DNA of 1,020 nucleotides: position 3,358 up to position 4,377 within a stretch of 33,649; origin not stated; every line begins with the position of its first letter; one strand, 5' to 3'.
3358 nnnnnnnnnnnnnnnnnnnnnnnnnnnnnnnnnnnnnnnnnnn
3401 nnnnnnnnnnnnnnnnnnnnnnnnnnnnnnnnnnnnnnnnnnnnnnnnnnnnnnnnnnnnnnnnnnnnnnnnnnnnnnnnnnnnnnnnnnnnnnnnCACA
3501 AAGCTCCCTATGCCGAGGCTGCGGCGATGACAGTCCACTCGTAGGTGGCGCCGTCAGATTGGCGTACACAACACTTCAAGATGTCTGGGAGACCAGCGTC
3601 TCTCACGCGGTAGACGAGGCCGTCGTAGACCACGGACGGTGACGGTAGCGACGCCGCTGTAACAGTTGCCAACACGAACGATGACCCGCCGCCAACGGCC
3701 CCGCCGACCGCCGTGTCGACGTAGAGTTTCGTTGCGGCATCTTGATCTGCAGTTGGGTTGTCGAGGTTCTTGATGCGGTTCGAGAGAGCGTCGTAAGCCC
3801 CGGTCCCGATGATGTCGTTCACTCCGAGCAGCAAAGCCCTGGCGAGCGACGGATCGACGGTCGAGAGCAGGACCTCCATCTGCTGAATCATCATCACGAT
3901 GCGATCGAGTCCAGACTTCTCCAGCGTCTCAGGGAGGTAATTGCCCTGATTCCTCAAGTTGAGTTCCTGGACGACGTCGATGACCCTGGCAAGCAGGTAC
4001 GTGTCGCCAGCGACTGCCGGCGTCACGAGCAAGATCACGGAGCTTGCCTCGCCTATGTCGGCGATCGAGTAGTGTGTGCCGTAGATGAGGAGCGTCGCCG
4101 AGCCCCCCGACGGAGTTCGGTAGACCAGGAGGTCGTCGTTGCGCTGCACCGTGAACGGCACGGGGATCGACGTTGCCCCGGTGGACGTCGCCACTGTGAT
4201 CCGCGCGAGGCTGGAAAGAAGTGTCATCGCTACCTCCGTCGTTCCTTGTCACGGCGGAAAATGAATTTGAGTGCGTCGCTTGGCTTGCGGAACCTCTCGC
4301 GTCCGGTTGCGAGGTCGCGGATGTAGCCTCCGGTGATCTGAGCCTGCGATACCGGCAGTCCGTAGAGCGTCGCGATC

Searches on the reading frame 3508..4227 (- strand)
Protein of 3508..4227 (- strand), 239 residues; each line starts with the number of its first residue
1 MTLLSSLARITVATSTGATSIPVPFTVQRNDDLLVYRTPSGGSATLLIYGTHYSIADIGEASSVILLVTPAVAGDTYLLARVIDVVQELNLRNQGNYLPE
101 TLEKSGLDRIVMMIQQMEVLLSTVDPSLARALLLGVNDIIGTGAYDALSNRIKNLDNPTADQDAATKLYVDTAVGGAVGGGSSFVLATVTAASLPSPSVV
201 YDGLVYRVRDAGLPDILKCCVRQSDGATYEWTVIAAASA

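Call 40: search_protein_families(library=pfam, max_evalue=0.001, proteins=[window:3508-4227:-])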
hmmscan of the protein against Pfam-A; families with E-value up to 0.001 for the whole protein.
window:3508-4227:- (239 aa): 1 family
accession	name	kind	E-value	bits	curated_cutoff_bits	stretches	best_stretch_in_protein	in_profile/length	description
PF03906.20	Phage_T7_tail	-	0.0009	19.4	25.2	0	141-174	119-152/157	Phage T7 tail fibre protein, N-terminal domain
